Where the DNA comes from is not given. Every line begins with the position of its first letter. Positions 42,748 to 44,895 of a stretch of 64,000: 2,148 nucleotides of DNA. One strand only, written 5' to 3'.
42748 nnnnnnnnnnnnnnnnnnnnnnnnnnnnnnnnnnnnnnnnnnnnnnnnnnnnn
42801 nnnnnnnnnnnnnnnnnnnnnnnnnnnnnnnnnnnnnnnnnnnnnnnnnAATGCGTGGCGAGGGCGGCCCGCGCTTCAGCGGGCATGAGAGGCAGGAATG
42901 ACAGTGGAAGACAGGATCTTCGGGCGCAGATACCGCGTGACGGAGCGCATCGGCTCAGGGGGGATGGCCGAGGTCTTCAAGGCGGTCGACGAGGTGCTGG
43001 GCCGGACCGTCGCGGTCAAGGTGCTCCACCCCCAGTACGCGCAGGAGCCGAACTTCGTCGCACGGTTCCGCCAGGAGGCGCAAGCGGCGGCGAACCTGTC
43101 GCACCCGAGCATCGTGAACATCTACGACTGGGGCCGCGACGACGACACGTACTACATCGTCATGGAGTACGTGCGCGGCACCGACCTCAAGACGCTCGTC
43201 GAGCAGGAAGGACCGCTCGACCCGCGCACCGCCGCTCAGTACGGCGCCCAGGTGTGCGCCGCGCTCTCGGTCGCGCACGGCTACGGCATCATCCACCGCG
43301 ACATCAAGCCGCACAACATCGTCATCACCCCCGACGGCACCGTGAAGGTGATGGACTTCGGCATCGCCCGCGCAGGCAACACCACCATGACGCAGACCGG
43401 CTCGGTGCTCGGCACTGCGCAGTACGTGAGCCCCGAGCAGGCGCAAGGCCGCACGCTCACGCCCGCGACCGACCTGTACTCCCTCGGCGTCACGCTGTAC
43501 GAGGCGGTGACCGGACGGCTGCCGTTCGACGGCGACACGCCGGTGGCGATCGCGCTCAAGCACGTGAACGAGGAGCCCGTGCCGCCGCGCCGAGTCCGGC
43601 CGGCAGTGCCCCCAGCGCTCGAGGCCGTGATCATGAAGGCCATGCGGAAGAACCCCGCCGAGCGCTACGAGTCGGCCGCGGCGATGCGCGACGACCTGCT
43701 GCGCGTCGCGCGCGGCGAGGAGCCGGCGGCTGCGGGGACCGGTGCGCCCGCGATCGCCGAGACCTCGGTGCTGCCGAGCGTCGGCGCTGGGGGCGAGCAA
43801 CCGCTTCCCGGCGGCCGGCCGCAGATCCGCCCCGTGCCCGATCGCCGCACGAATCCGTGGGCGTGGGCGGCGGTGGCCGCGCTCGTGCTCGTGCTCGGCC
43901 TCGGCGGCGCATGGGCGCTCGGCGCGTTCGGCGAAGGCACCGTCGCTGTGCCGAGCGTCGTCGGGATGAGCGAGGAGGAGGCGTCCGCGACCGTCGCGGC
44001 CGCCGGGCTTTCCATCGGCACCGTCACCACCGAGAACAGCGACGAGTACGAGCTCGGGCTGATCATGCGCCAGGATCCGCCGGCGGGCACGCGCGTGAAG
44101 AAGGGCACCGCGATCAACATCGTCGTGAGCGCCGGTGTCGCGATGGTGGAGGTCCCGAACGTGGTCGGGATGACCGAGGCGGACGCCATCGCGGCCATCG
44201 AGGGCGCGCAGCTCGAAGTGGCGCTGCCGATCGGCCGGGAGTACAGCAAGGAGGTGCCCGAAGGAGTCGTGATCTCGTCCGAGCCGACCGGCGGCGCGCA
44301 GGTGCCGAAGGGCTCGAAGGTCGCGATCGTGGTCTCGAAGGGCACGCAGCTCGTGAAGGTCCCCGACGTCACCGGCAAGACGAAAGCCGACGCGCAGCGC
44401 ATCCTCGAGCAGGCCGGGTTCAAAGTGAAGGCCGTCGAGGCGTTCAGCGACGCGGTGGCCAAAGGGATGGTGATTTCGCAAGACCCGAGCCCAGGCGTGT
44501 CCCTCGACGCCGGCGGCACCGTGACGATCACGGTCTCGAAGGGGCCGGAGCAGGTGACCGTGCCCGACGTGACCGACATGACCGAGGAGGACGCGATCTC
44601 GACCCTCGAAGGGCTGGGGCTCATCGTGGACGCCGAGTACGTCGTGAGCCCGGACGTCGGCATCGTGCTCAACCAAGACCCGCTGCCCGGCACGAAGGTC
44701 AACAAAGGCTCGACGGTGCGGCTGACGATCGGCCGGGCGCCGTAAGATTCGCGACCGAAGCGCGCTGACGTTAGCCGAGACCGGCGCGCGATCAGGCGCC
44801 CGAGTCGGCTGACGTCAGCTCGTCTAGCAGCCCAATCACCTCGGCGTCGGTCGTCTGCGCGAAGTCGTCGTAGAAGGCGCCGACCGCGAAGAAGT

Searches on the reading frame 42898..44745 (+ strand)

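Call 43: search_protein_families(library=pfam, proteins=[window:42898-44745:+], max_evalue=0.00001)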
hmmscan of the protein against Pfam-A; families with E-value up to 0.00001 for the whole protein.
window:42898-44745:+ (615 aa): 5 families
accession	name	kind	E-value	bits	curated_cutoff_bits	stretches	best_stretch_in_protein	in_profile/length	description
PF03793.24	PASTA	-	1.5e-69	230.3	23.2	4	486-548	1-64/64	PASTA domain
PF00069.31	Pkinase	-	6.2e-55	186.9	31.7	1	12-265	1-260/263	Protein kinase domain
PF07714.23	PK_Tyr_Ser-Thr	-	3.9e-37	128.4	23.1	1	14-258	3-250/258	Protein tyrosine and serine/threonine kinase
PF03109.22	ABC1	-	4.8e-11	42.7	22.9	1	47-160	110-217/244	ABC1 atypical kinase-like domain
PF01636.29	APH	-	6.8e-07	29.7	23.2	0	16-127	3-108/239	Phosphotransferase enzyme family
